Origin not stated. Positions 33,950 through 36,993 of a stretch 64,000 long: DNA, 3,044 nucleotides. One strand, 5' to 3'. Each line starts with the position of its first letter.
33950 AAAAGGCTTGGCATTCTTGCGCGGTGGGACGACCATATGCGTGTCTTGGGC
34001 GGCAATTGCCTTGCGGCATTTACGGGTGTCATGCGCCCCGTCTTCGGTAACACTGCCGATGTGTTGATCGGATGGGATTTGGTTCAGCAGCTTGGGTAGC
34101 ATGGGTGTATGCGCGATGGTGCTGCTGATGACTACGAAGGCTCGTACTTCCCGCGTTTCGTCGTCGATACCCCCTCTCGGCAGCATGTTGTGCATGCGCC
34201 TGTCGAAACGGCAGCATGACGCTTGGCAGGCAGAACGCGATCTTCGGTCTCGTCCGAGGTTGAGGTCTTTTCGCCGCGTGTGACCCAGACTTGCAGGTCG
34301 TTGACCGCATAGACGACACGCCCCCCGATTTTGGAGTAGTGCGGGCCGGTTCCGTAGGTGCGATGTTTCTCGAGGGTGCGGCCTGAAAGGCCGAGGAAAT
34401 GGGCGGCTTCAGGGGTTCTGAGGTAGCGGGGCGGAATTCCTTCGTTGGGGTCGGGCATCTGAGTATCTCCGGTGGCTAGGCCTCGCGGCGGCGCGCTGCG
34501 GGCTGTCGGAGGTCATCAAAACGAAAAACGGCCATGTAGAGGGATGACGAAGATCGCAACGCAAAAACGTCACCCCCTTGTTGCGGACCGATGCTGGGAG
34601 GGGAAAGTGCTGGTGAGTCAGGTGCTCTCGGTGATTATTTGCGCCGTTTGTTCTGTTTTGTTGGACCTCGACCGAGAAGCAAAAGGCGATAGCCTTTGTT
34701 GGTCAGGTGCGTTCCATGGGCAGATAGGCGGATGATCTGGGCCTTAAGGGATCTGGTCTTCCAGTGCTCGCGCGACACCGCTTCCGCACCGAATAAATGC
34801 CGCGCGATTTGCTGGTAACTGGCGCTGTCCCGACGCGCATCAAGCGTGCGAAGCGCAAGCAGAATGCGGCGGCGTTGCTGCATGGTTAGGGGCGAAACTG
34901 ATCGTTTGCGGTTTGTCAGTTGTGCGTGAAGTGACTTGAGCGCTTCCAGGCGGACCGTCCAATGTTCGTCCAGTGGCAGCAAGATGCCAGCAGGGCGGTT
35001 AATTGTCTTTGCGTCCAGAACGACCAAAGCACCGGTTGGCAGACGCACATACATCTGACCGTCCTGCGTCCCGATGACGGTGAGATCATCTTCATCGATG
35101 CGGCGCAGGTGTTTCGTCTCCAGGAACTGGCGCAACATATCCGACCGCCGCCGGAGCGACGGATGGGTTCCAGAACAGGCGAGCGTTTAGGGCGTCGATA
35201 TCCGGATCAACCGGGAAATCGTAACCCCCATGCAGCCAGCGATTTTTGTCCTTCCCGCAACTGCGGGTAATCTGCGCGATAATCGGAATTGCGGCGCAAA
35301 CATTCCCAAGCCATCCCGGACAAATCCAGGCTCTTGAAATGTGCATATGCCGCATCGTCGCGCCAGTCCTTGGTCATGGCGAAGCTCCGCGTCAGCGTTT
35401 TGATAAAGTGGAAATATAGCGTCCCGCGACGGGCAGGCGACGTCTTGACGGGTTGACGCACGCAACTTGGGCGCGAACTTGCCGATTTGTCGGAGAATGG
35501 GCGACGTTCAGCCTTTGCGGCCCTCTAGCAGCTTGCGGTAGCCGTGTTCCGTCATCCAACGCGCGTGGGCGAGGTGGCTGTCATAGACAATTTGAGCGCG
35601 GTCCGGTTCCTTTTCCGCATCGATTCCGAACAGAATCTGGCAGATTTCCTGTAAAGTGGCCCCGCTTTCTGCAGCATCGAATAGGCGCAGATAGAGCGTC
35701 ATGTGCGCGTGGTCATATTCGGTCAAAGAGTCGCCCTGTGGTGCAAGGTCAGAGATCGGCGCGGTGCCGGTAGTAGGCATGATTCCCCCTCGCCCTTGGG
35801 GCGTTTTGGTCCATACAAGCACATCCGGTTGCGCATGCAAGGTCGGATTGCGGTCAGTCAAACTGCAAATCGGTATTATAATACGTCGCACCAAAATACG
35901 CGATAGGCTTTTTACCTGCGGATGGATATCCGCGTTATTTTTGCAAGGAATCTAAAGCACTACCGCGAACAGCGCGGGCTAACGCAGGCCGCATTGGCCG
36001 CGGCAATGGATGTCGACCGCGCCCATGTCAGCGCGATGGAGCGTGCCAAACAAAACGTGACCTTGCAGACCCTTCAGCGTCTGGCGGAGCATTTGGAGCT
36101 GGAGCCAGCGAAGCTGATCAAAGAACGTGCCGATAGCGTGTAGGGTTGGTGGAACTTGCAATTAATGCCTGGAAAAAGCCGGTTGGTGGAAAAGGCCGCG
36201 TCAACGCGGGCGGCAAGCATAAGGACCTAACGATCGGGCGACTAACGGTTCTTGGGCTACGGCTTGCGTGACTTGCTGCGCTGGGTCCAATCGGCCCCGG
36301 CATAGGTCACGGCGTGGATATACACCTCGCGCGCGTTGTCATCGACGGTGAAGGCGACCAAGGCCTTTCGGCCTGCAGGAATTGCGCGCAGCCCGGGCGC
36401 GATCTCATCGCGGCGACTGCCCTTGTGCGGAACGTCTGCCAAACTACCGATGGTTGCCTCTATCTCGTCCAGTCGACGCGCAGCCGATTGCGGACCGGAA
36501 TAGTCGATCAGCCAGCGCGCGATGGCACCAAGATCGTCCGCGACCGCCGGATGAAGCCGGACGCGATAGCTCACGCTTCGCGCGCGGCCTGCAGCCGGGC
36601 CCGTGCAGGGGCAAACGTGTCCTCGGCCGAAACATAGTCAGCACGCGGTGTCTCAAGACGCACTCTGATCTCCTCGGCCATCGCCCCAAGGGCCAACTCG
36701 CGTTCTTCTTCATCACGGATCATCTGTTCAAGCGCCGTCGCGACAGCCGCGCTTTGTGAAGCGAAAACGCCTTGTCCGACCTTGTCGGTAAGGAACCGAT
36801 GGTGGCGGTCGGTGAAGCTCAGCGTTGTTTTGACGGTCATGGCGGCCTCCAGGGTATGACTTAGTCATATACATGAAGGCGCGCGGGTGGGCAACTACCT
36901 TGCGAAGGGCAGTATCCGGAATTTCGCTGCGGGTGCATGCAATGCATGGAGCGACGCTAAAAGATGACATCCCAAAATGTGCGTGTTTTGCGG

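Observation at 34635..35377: fseA-like gene with an intact +1 programmed frameshift site and a second frame break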

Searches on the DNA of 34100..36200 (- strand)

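Call 5: search_dna_similar(query=window:34100-36200:-, collection=plasmids, mode=near, max_rows=30)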
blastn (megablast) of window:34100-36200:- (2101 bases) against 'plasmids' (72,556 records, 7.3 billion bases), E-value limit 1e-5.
Records with a match: 2; places in all: 2; records where one place covers at least 80% of the query: 0.
Best place of each record, by identity: 60-80% 2.
By first word of the organism name: Pseudomonas 2.
By predicted mobility (MOB-suite, as given by PLSDB): non-mobilizable 2.
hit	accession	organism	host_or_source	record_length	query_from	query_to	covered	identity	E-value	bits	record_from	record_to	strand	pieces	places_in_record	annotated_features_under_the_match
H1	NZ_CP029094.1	Pseudomonas paraeruginosa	-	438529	1822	1916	5%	79.2%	2e-7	66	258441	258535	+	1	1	hypothetical protein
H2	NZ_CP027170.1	Pseudomonas paraeruginosa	-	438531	1825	1916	4%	79.6%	2e-7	66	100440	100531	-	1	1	hypothetical protein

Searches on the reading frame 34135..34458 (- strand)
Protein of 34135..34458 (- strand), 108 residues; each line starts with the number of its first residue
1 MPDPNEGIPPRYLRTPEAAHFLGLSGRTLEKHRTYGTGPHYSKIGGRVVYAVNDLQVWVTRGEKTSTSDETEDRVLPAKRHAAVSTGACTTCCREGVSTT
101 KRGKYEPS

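Call 3: search_protein_families(library=pfam, proteins=[window:34135-34458:-], max_evalue=0.01)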
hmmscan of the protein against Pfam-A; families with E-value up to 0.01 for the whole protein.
seq(108 aa): 1 family
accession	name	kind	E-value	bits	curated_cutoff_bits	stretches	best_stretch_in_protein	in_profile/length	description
PF12728.13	HTH_17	-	5.5e-07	30.2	27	1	12-61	1-49/51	Helix-turn-helix domain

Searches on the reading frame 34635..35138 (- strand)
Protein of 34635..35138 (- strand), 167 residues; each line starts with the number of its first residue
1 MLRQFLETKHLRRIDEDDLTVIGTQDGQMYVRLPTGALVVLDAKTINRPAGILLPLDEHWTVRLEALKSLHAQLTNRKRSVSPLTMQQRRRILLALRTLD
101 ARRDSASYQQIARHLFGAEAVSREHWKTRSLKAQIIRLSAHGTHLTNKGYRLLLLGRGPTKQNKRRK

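Call 3: search_protein_families(library=pfam, proteins=[window:34638-35138:-], max_evalue=0.01)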
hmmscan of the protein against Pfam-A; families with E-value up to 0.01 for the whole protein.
seq(167 aa): 1 family
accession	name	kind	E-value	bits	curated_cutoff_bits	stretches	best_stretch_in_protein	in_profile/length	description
PF10074.15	RovC_DNA-bd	-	1e-24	87.6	26.4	1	53-154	1-106/107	T6SS, Transcription factor, DNA binding domain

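Call 6: find_related_loci(query=window:34638-35138:-, collection=genome_contigs, flank=3000)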
Query seq(167 aa) (167 aa) in genome_contigs; peptide patterns used: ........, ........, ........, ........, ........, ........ (x = any residue, [..] = any of these).
185 stretches matched a pattern; 26 encode a relative of the query (tblastn E <= 1e-3); 26 distinct loci.
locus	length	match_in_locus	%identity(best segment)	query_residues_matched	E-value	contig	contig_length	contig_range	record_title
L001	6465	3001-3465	79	13-167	1e-76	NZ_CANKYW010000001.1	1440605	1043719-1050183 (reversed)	Uncultured Marivita sp. isolate 3-2007-G.fasta NODE_1, whole genome shotgun sequence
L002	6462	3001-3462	79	14-167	6e-76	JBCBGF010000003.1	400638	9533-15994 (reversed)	MAG: Pseudomonadota bacterium isolate J06614_7 NODE_3_length_400638_cov_13.011057, whole genome shotgun sequence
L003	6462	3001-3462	78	14-167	6e-76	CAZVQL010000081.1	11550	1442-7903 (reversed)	MAG TPA_asm: uncultured Roseicyclus sp. isolate binchicken_co405_167 genome assembly, contig: NODE_8452_length_11550_cov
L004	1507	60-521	79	14-167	2e-79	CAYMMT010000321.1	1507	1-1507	MAG TPA_asm: uncultured Rhodobacterales bacterium isolate SRP135972_co2_144 genome assembly, contig: NODE_215941_length_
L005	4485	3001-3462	77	14-167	2e-75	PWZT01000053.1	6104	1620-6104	MAG: Rhodobacteraceae bacterium isolate T3Sed10_182R1 T3-Sed10-C35769, whole genome shotgun sequence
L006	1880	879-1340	78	14-167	6e-78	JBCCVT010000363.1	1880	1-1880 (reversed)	MAG: Pseudomonadota bacterium isolate P01_E01_bin.44 k141_322252_length_1880_cov_139.2858, whole genome shotgun sequence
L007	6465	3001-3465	77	13-167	4e-75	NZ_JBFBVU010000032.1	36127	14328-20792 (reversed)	Meridianimarinicoccus marinus strain DFM31 NODE_32_length_36127_cov_155.543578, whole genome shotgun sequence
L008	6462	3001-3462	78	14-167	3e-75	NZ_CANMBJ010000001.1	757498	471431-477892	Uncultured Tateyamaria sp. isolate 4-55.fasta NODE_4, whole genome shotgun sequence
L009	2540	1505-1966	77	14-167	4e-76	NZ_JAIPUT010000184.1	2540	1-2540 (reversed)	MAG: Marivita sp. isolate SBSPR2 NODE_53246_length_2540_cov_2.74886, whole genome shotgun sequence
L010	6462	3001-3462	77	14-167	9e-75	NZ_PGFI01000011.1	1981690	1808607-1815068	Brevirhabdus pacifica strain DSM 27767 Ga0181023_101, whole genome shotgun sequence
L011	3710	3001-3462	78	14-167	7e-75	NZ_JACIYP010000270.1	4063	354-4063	MAG: Hoeflea sp. isolate MAG-81 Hoeflea_C3_bin39_Scaffold_270, whole genome shotgun sequence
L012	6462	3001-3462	77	14-167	6e-75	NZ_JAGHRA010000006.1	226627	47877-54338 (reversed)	Paracoccus sp. R12_2 NODE_6_length_226627_cov_46.232578, whole genome shotgun sequence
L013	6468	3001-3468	77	12-167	6e-75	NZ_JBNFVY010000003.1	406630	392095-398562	Aliiroseovarius sp. PTFE2010 scaffold_3_length=406631, whole genome shotgun sequence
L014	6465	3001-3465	77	13-167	1e-74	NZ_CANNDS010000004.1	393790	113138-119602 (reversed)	Uncultured Tateyamaria sp. isolate 123-G.fasta NODE_4, whole genome shotgun sequence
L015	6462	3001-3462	76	14-167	2e-74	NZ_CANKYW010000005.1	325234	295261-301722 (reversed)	Uncultured Marivita sp. isolate 3-2007-G.fasta NODE_5, whole genome shotgun sequence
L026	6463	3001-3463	78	14-167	2e-59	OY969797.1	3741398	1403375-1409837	MAG: uncultured Alphaproteobacteria bacterium isolate MFD03250.bin.2.29 genome assembly, chromosome: 1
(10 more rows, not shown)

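Call 22: search_protein_families(library=pfam, proteins=[L001:3645-3926:+, L001:3637-4389:+, L001:4287-4907:+, L001:4669-5604:+, L001:5601-5855:+, L001:5102-5704:+, L001:131-1093:+, L001:1222-1542:+, L001:1539-1805:+, L001:2287-2592:+], max_evalue=0.001)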
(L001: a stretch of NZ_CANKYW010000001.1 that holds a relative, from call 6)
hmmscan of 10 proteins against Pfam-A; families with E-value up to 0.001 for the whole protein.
L001:3645-3926:+ (93 aa): 1 family
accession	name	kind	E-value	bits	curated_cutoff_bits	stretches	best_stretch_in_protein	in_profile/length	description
PF12728.13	HTH_17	-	1.7e-08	35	27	1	12-61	1-49/51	Helix-turn-helix domain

L001:3637-4389:+ (250 aa): 1 family
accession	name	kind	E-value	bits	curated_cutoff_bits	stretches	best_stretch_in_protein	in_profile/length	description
PF11000.13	DUF2840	-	5.6e-66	221.3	25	1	101-246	2-147/148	Protein of unknown function (DUF2840)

L001:4287-4907:+ (206 aa): 1 family
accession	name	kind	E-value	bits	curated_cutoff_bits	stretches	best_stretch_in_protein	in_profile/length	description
PF10502.14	Peptidase_S26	-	3.6e-21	76.3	22.9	1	45-198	12-168/168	Signal peptidase, peptidase S26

L001:4669-5604:+ (311 aa): 2 families
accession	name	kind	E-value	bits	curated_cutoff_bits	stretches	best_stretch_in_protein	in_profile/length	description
PF01464.25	SLT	-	5.2e-25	87.7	21.3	1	130-233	3-109/117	Transglycosylase SLT domain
PF13406.11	SLT_2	-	0.00072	19.3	24.3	0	160-178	151-169/292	Transglycosylase SLT domain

L001:5601-5855:+ (84 aa): 0 families

L001:5102-5704:+ (200 aa): 0 families

L001:131-1093:+ (320 aa): 0 families

L001:1222-1542:+ (106 aa): 0 families

L001:1539-1805:+ (88 aa): 1 family
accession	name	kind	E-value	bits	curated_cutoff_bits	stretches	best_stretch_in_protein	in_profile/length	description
PF05016.21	ParE_toxin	-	5.9e-05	24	23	1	5-66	1-61/89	ParE toxin of type II toxin-antitoxin system, parDE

L001:2287-2592:+ (101 aa): 1 family
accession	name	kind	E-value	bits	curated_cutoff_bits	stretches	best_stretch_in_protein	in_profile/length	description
PF10074.15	RovC_DNA-bd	-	3.9e-10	40.7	26.4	1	25-96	31-106/107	T6SS, Transcription factor, DNA binding domain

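Call 28: find_encoding_contigs(protein=window:34635-35138:-, flank=10000, max_places=10)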
Protein window:34635-35138:- (167 aa): 2 contigs read that carry it; 2 places shown.
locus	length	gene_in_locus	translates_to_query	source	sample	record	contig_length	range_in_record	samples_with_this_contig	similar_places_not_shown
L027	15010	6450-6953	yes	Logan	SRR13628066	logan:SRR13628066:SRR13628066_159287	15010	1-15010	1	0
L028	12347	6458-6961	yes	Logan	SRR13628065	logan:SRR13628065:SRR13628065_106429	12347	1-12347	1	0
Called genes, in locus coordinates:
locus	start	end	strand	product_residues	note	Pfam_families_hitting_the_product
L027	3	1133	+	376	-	?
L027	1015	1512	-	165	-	-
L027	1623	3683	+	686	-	-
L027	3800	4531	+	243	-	PF13361:UvrD_C, PF13538:UvrD_C_2 (faint)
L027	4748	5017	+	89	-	-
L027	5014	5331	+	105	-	PF05016:ParE_toxin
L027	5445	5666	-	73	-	PF13744:HTH_37 (weak), PF13560:HTH_31, PF13443:HTH_26, PF01381:HTH_3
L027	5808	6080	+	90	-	PF10074:RovC_DNA-bd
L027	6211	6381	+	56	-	PF20109:Trans_reg_dom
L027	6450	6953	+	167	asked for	PF10074:RovC_DNA-bd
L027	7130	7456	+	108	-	PF12728:HTH_17 (weak)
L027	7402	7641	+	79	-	PF01609:DDE_Tnp_1 (weak)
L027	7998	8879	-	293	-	PF04444:Dioxygenase_N, PF00775:Dioxygenase_C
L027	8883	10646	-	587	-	PF01494:FAD_binding_3, PF21274:Rng_hyd_C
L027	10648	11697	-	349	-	PF02653:BPD_transp_2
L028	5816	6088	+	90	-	PF10074:RovC_DNA-bd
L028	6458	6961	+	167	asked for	PF10074:RovC_DNA-bd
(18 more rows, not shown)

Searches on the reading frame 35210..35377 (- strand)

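Call 3: search_protein_families(library=pfam, proteins=[window:35210-35377:-], max_evalue=0.01)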
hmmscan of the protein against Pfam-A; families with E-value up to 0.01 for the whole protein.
seq(56 aa): 1 family
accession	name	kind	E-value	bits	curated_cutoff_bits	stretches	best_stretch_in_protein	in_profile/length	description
PF20109.4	Trans_reg_dom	-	7.9e-18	65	23.8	1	4-55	1-60/60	Proteobacterial transcriptional regulator-like domain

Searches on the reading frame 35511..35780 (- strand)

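Call 3: search_protein_families(library=pfam, proteins=[window:35511-35780:-], max_evalue=0.01)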
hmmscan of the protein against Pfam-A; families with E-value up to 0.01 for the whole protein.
seq(90 aa): 1 family
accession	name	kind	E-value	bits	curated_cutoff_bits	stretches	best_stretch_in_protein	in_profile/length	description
PF10074.15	RovC_DNA-bd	-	1.3e-09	39.1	26.4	1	14-85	31-106/107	T6SS, Transcription factor, DNA binding domain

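Call 31: search_protein_families(library=ncbifam, proteins=[window:35511-35780:-], max_evalue=0.01)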
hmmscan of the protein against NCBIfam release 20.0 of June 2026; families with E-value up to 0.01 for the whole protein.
seq(90 aa): 0 families

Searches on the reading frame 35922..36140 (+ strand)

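Call 3: search_protein_families(library=pfam, proteins=[window:35922-36140:+], max_evalue=0.01)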
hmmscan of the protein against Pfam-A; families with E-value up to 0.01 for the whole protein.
seq(73 aa): 7 families
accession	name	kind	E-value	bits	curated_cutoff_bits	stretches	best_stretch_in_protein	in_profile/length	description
PF01381.28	HTH_3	-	1.3e-14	54.4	23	1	11-64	1-54/55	Helix-turn-helix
PF13560.12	HTH_31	-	4.4e-14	53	27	1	7-63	2-59/64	Helix-turn-helix domain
PF13443.12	HTH_26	-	7.3e-08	33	22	1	10-66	1-58/63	Cro/C1-type HTH DNA-binding domain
PF13744.12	HTH_37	-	9.6e-07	29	27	1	1-56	13-69/80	Helix-turn-helix domain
PF12844.13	HTH_19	-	0.00021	21.6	30.2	1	9-67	2-60/64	Helix-turn-helix domain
PF13413.12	HTH_25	-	0.00046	20.4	24.6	1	11-43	2-34/62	Helix-turn-helix domain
PF01047.28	MarR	-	0.0041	17.4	24.6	0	15-39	13-37/59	MarR family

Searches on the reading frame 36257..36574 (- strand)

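Call 18: search_protein_families(library=pfam, proteins=[window:36257-36574:-], max_evalue=0.001)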
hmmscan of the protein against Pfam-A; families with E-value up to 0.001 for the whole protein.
window:36257-36574:- (105 aa): 1 family
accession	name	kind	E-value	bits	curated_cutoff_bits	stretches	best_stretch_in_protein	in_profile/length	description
PF05016.21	ParE_toxin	-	1.1e-09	39.1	23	1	5-92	1-85/89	ParE toxin of type II toxin-antitoxin system, parDE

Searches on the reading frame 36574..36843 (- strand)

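Call 31: search_protein_families(library=ncbifam, proteins=[window:36574-36843:-], max_evalue=0.01)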
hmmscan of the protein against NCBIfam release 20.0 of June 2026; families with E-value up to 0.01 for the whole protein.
window:36574-36843:- (90 aa): 1 family
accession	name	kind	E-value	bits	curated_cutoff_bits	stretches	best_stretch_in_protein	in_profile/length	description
TIGR02606.1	antidote_CC2985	hypoth_equivalog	6.7e-05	22.8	46.2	1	6-77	2-69/70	type II toxin-antitoxin system ParD family antitoxin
